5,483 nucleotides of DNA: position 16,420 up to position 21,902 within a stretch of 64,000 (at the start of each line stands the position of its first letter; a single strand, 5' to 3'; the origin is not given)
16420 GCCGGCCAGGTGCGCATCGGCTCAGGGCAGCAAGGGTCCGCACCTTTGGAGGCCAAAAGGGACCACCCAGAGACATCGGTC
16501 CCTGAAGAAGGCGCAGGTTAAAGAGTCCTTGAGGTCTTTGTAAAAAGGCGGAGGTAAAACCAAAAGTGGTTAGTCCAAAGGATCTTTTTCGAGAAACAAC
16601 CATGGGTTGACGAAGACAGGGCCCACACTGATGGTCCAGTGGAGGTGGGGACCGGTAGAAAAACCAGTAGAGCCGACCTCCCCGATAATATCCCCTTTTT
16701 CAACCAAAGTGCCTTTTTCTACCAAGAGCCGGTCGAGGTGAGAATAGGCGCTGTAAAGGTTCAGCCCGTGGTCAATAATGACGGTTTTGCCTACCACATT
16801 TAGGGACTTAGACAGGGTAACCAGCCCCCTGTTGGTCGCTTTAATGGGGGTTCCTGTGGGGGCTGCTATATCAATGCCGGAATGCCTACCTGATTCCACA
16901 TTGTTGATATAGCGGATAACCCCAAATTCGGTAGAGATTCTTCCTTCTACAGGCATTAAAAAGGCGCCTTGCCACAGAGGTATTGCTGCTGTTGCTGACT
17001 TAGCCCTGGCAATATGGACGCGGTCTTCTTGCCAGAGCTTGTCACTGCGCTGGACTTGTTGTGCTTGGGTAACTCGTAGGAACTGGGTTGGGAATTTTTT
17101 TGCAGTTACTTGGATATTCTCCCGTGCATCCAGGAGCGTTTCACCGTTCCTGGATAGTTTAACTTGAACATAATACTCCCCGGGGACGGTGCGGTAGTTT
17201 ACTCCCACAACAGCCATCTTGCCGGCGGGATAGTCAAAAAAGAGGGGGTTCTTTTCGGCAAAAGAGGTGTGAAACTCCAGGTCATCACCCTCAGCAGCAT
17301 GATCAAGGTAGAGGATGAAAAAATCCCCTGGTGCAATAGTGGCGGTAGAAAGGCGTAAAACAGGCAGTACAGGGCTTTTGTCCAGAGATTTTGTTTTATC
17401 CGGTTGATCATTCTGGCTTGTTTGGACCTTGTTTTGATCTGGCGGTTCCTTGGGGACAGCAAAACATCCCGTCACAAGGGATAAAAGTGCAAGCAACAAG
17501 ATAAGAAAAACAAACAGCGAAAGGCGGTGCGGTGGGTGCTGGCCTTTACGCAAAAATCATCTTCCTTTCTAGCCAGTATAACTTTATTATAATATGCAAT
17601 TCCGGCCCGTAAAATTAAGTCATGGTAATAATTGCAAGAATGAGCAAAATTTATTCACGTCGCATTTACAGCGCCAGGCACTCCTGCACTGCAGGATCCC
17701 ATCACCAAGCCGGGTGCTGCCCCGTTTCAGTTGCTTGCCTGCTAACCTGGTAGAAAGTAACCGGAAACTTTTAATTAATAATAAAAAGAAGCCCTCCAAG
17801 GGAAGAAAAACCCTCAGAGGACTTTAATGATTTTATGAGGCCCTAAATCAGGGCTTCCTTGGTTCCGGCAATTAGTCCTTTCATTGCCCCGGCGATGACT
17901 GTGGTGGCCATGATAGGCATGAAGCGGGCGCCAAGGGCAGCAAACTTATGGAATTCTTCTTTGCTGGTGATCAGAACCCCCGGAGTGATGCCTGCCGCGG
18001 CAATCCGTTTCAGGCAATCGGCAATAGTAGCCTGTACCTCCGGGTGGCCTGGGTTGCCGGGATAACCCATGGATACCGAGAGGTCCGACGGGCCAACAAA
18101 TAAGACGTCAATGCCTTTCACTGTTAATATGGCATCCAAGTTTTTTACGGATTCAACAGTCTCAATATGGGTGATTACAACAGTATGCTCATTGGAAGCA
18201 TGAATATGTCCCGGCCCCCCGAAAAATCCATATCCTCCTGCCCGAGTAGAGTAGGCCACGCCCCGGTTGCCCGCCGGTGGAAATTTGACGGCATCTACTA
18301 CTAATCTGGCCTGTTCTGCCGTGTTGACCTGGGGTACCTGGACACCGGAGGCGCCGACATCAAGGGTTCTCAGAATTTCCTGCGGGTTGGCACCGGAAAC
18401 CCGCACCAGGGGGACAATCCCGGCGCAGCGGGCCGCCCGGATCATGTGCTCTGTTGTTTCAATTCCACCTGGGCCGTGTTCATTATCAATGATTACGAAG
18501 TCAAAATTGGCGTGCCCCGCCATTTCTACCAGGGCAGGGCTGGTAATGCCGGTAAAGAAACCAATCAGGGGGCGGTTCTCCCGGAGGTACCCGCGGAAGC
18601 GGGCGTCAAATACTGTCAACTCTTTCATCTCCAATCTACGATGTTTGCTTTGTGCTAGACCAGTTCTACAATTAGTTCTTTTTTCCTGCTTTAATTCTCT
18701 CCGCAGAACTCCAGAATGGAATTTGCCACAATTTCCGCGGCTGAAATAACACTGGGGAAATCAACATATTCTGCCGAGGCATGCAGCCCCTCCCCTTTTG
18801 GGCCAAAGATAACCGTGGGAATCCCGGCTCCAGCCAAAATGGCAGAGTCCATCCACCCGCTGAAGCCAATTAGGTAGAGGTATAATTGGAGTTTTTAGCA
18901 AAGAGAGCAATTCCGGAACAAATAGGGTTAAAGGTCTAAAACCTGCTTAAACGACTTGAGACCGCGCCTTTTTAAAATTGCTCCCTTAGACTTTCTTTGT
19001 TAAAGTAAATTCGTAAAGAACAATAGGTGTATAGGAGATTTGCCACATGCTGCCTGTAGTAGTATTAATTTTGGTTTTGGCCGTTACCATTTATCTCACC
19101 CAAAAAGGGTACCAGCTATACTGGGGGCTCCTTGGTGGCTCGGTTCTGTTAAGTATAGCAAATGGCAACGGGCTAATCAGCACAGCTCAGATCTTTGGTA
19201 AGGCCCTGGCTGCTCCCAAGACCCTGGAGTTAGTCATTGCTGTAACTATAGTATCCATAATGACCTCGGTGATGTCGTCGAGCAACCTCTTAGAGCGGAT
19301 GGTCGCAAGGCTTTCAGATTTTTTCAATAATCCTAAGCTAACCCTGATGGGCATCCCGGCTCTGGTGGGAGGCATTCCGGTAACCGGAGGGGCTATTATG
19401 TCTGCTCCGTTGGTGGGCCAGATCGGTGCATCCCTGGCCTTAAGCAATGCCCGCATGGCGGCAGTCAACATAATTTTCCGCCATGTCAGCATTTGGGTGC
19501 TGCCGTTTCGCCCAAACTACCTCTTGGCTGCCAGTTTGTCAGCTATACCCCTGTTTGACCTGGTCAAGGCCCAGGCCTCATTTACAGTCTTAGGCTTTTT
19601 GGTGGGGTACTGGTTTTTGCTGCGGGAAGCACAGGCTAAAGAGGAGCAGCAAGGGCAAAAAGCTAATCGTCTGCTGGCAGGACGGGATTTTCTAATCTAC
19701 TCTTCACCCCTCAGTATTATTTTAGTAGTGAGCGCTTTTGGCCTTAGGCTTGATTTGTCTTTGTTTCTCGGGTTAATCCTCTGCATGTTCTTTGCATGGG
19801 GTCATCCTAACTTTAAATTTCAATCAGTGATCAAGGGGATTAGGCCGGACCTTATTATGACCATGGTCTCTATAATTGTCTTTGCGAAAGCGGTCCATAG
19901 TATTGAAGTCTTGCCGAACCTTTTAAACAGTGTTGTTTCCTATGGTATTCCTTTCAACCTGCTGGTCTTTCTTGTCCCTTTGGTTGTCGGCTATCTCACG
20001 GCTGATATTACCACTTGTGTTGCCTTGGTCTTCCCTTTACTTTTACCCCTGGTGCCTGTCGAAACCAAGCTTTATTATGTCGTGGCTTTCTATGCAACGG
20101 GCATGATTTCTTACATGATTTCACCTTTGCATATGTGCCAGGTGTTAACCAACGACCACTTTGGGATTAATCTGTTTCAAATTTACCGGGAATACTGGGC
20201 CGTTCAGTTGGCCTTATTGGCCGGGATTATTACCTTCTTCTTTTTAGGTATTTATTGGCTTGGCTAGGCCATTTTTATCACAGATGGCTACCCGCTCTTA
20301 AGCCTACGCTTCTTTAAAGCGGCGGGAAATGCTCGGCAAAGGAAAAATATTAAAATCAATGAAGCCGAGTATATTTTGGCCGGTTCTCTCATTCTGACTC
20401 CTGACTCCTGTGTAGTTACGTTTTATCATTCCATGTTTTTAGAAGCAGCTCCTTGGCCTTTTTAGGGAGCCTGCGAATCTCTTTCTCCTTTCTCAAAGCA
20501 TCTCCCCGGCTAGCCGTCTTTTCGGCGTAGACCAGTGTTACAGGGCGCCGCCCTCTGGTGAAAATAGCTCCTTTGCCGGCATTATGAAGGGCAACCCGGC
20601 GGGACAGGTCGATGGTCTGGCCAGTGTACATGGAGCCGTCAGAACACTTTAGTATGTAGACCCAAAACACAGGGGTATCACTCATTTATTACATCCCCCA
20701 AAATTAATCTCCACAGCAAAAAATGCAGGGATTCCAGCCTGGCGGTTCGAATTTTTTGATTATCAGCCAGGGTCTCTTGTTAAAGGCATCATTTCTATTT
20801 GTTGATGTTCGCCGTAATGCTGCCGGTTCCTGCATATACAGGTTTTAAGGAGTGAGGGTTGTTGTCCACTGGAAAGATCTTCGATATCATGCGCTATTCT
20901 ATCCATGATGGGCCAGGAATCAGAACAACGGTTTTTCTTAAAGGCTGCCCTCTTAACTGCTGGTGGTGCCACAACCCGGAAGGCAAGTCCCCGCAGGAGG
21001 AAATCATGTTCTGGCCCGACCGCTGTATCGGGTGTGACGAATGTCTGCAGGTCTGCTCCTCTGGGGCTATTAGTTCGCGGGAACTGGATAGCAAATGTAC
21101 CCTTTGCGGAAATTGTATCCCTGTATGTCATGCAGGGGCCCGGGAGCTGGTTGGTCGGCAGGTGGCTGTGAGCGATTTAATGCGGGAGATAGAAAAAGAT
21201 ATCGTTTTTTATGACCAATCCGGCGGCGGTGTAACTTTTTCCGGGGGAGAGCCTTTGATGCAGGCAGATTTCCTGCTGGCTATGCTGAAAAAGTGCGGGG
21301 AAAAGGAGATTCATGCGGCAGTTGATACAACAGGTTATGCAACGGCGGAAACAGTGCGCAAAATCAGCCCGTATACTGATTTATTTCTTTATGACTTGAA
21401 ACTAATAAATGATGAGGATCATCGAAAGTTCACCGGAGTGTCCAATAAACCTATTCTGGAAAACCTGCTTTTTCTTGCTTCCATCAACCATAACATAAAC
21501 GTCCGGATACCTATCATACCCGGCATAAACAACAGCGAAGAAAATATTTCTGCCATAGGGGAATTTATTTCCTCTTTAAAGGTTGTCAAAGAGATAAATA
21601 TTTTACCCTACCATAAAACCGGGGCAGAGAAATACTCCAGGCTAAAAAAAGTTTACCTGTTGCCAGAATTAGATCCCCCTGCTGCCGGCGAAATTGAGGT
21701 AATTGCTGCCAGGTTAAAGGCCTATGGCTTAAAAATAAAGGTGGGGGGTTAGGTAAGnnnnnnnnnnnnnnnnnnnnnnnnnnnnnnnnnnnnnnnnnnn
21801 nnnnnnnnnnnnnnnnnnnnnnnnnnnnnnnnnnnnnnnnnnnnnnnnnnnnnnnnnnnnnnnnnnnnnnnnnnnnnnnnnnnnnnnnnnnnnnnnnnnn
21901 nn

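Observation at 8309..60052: Dispersed modular hairpin-repeat family (MITE/PATE-like), seven loci in 64 kb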

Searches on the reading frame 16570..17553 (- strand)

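Call 35: search_protein_families(library=pfam, max_evalue=0.00001, proteins=[window:16570-17553:-])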
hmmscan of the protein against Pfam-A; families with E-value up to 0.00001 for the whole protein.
window:16570-17553:- (327 aa): 1 family
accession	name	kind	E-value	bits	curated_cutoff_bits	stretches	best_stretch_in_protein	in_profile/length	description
PF01551.29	Peptidase_M23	-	3.2e-30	104.6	28.7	1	223-317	2-96/96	Peptidase family M23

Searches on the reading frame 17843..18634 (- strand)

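Call 36: search_protein_families(library=pfam, max_evalue=0.00001, proteins=[window:17843-18634:-])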
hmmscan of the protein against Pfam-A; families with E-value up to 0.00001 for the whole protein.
window:17843-18634:- (263 aa): 1 family
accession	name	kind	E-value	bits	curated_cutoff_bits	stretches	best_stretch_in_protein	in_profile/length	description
PF03328.21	HpcH_HpaI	-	4.7e-36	124.6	25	1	24-239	2-209/221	HpcH/HpaI aldolase/citrate lyase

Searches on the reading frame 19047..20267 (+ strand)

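Call 15: search_protein_families(library=pfam, proteins=[window:19047-20267:+])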
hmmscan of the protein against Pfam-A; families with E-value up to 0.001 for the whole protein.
window:19047-20267:+ (406 aa): 1 family
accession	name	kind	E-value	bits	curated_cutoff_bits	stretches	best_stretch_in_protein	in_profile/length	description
PF04165.18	DUF401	-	4.8e-31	108.9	24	1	31-387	30-379/393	Protein of unknown function (DUF401)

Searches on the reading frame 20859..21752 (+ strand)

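Call 15: search_protein_families(library=pfam, proteins=[window:20859-21752:+])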
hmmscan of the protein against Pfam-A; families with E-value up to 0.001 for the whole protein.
window:20859-21752:+ (297 aa): 9 families
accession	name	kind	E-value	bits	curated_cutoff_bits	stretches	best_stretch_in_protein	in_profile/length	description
PF04055.27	Radical_SAM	-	5.5e-15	56.4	29.5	1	26-228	3-160/166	Radical SAM superfamily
PF13353.11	Fer4_12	-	1.2e-14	55.3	22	1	17-187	2-122/137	4Fe-4S single cluster domain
PF00037.32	Fer4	-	1.1e-08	35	21.1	1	51-72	3-24/24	4Fe-4S binding domain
PF12838.12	Fer4_7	-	7.6e-07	29.9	27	1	55-94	1-52/52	4Fe-4S dicluster domain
PF12837.12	Fer4_6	-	7.9e-07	29.2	25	0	53-71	6-24/24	4Fe-4S binding domain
PF13187.11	Fer4_9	-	1.6e-05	25.3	27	0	44-71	22-52/52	4Fe-4S dicluster domain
PF12797.12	Fer4_2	-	8.9e-05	22.7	24.5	0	53-67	7-21/22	4Fe-4S binding domain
PF12800.12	Fer4_4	-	0.00016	22.2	24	0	53-67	1-15/17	4Fe-4S binding domain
PF13484.11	Fer4_16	-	0.00091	20.4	30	0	55-74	1-20/66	4Fe-4S double cluster binding domain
